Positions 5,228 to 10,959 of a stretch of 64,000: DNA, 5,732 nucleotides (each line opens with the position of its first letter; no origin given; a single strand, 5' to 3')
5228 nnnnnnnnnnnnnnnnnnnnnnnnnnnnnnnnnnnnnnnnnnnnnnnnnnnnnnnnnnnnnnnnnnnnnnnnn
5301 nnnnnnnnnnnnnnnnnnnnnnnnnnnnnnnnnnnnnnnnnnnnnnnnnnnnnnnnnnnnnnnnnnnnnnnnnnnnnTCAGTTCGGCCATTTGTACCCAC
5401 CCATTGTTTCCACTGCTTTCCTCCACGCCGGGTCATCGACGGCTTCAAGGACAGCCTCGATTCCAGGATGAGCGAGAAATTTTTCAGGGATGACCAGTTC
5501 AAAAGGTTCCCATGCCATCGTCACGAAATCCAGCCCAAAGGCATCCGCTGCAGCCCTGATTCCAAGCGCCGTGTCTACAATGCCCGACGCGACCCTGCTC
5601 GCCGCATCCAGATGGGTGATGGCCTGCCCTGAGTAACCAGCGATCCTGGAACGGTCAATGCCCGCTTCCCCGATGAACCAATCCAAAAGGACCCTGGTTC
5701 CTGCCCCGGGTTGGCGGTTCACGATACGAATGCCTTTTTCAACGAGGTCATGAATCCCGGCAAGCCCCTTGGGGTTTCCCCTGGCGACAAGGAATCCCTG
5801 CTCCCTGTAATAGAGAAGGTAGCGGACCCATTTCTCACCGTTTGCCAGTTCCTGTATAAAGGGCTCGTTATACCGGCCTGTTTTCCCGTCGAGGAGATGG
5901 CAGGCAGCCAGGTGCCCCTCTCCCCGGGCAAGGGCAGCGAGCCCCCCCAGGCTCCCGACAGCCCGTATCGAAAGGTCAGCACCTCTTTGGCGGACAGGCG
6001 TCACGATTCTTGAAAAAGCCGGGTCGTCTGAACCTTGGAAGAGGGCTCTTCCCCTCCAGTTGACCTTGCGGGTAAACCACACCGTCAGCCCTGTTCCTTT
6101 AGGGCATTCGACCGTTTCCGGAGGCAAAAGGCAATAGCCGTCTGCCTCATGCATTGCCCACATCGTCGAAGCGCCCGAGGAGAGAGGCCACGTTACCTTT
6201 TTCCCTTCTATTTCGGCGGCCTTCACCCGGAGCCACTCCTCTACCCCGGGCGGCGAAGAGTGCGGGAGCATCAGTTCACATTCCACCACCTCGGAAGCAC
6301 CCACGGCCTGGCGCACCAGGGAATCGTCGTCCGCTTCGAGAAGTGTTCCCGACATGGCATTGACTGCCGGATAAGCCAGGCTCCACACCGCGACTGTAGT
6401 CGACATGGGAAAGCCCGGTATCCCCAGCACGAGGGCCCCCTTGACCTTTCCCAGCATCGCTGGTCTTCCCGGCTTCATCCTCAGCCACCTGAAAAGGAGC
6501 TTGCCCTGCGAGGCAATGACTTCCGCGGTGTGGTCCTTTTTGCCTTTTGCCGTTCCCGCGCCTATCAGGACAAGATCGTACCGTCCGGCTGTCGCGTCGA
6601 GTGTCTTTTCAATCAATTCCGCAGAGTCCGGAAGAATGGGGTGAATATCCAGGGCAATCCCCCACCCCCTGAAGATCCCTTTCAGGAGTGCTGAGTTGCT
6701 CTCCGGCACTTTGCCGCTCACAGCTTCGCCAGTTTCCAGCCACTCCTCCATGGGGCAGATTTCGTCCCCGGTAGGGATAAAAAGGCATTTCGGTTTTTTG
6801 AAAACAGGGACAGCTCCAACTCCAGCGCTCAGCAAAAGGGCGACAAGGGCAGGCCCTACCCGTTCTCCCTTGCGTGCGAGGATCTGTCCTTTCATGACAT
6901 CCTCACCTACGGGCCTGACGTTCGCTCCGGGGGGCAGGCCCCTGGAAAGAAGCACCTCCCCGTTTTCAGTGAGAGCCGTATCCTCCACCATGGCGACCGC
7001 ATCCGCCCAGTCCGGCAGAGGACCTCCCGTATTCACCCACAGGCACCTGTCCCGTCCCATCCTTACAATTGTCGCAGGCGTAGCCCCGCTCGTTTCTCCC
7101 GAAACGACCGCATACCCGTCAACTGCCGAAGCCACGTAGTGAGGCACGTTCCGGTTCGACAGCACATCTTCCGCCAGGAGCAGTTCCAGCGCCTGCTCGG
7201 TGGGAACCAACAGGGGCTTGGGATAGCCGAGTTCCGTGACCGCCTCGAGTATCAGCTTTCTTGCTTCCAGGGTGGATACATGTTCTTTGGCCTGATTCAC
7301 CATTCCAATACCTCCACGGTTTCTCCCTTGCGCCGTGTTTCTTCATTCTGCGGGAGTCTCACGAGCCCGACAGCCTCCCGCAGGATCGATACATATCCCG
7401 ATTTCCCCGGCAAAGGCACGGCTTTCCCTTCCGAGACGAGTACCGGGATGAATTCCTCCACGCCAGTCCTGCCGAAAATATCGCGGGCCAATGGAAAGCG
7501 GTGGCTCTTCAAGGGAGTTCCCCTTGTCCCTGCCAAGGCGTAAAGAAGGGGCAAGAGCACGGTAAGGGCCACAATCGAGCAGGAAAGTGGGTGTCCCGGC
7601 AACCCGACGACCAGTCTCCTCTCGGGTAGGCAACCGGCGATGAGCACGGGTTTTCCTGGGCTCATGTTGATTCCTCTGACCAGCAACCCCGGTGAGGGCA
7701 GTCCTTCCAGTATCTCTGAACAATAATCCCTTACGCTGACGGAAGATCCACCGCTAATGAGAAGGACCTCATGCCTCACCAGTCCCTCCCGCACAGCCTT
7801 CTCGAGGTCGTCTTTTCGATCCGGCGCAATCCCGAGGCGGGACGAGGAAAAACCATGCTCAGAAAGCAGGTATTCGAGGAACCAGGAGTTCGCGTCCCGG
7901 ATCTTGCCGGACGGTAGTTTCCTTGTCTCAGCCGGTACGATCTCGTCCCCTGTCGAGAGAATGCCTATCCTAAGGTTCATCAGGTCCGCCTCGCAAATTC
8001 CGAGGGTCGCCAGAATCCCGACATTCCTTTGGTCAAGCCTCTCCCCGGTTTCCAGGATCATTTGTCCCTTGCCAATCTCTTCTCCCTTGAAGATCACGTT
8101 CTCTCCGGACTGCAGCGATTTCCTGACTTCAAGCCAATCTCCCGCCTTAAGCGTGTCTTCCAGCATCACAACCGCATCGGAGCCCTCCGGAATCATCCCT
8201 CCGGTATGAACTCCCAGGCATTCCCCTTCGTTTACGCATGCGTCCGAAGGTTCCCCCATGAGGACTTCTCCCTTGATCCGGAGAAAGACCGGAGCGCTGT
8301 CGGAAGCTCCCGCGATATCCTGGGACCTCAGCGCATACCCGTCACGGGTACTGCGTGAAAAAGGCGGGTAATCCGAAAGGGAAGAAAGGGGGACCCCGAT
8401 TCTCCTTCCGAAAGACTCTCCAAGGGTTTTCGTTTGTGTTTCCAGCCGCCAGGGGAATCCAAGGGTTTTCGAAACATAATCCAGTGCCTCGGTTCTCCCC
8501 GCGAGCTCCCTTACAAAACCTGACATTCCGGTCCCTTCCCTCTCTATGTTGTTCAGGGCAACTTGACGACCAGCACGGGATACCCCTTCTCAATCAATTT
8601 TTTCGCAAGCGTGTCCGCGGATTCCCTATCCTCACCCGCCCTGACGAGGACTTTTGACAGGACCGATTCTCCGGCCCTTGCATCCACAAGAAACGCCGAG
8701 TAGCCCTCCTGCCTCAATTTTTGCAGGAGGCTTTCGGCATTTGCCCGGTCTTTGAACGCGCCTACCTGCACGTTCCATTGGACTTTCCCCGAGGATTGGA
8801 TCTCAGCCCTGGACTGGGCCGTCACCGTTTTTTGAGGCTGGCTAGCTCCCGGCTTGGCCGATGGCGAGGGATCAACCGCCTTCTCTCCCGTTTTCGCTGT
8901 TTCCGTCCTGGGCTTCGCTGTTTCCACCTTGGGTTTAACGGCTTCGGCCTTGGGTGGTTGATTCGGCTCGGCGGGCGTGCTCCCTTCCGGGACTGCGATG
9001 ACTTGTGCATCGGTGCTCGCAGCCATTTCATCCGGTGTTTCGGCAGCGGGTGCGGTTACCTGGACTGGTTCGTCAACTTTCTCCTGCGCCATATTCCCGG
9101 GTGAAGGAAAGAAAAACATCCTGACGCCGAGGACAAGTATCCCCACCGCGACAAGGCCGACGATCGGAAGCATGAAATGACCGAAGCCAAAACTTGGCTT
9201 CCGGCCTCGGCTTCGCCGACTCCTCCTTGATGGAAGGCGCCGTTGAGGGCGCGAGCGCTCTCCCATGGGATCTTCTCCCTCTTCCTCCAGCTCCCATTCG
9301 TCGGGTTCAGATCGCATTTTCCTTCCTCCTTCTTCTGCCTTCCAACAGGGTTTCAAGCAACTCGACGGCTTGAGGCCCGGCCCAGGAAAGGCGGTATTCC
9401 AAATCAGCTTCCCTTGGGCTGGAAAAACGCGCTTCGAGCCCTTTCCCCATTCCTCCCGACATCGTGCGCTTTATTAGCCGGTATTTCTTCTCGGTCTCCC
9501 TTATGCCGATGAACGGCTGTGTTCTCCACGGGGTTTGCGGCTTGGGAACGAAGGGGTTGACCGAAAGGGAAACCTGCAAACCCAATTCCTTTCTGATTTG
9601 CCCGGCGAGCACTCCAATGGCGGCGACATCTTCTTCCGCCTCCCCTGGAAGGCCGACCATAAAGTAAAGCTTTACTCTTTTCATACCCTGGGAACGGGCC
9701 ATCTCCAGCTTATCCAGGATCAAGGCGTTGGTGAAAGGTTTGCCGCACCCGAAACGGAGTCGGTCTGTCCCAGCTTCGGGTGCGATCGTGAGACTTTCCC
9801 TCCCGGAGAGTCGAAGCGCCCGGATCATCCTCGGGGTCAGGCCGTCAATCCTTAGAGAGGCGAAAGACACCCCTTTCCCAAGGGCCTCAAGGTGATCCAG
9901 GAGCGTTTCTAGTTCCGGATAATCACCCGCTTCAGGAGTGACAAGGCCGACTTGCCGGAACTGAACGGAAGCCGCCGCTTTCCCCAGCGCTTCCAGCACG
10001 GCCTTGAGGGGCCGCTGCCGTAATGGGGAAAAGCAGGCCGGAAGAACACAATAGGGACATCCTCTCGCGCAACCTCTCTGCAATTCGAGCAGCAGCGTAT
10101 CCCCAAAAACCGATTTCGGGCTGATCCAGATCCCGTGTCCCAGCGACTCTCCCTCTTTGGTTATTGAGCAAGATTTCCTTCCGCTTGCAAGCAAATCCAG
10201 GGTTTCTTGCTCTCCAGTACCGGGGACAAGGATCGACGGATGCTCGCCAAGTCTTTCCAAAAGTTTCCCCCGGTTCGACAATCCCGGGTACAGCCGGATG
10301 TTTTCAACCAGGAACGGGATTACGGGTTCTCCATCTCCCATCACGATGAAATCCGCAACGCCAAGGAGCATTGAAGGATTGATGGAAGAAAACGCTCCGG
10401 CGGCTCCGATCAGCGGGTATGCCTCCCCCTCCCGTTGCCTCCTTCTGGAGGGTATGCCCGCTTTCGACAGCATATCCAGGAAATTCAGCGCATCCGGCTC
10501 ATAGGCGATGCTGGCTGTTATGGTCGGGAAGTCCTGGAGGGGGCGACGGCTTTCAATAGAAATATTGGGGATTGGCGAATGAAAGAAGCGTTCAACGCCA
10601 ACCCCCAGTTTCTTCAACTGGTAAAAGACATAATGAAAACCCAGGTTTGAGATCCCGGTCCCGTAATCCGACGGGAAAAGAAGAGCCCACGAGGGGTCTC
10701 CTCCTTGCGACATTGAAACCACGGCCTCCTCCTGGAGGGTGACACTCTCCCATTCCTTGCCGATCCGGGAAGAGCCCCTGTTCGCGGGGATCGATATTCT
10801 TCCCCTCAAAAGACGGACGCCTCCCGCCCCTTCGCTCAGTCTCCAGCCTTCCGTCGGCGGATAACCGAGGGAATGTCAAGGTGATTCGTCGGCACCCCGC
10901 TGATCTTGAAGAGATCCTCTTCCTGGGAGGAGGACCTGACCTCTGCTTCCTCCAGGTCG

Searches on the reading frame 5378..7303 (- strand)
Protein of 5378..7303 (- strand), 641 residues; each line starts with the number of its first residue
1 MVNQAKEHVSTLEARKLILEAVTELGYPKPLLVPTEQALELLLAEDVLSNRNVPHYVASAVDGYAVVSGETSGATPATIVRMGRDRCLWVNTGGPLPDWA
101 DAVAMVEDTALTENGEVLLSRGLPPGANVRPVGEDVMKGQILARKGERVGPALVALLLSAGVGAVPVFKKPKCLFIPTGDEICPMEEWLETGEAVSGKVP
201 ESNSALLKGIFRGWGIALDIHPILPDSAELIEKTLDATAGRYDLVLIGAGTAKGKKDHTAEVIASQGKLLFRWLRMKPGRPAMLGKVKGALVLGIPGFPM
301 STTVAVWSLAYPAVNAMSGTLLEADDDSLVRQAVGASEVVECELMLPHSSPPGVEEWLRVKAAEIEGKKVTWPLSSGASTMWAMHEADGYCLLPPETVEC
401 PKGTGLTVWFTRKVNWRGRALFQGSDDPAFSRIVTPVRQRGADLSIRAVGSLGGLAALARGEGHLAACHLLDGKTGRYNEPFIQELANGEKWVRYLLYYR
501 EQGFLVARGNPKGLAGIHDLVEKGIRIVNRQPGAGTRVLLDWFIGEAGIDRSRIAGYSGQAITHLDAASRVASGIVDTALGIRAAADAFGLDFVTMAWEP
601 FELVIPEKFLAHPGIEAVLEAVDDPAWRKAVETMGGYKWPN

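Call 22: search_protein_families(library=pfam, proteins=[window:5378-7303:-], max_evalue=0.0001)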
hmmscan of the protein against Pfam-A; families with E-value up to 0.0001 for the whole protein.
window:5378-7303:- (641 aa): 3 families
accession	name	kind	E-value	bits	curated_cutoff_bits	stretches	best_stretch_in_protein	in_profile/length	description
PF12727.12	PBP_like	-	2.4e-62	210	27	1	439-622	8-192/193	PBP superfamily domain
PF03453.22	MoeA_N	-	4.3e-36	124.4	30.8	1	11-161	3-160/160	MoeA N-terminal region (domain I and II)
PF00994.29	MoCF_biosynth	-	1.5e-20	73.8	26.6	1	176-314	3-142/144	Probable molybdopterin binding domain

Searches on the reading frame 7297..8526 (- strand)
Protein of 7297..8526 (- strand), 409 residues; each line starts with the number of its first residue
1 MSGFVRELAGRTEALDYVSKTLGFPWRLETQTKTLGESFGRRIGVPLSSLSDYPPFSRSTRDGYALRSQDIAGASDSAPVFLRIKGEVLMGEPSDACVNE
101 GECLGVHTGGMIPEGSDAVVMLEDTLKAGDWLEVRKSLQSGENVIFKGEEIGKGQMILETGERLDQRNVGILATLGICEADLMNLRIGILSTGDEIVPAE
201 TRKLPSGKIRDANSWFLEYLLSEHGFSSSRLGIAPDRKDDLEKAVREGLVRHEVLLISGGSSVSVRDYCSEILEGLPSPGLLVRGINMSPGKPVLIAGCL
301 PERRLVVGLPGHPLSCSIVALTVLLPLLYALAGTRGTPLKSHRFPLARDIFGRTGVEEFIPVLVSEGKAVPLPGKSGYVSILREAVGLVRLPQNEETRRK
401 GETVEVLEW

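Call 22: search_protein_families(library=pfam, proteins=[window:7297-8526:-], max_evalue=0.0001)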
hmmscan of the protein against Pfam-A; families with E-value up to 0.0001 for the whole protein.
window:7297-8526:- (409 aa): 3 families
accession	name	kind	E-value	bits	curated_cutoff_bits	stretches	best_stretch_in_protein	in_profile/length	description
PF03453.22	MoeA_N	-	2.1e-34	118.9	30.8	1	13-176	5-160/160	MoeA N-terminal region (domain I and II)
PF00994.29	MoCF_biosynth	-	4.5e-24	85.2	26.6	1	188-328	1-142/144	Probable molybdopterin binding domain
PF03454.20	MoeA_C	-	8.1e-10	39.2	22.1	1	345-409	3-72/72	MoeA C-terminal region (domain IV)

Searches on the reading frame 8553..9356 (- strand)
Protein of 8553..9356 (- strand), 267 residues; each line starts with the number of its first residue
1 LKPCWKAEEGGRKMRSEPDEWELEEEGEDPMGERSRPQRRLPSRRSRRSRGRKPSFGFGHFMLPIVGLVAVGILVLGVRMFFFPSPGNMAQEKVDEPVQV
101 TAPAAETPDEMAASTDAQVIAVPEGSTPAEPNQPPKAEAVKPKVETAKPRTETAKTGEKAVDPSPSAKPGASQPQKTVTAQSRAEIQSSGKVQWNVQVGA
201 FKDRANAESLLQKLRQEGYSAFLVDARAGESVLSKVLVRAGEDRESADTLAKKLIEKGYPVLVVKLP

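Call 22: search_protein_families(library=pfam, proteins=[window:8553-9356:-], max_evalue=0.0001)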
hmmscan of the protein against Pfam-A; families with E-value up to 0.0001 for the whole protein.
window:8553-9356:- (267 aa): 1 family
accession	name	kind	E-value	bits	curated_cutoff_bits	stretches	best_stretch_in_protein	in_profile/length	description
PF05036.18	SPOR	-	1e-11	45.5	21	1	194-259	5-70/76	SPOR domain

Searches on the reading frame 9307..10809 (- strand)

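Call 22: search_protein_families(library=pfam, proteins=[window:9307-10809:-], max_evalue=0.0001)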
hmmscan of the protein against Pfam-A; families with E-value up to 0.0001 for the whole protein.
window:9307-10809:- (500 aa): 2 families
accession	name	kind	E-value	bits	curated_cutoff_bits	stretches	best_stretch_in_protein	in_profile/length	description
PF19864.5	Radical_SAM_N2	-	3.7e-20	72.3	29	1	79-196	35-151/151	Radical SAM proteins, N-terminal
PF04055.27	Radical_SAM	-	8.8e-18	65.5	29.5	1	242-397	2-161/166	Radical SAM superfamily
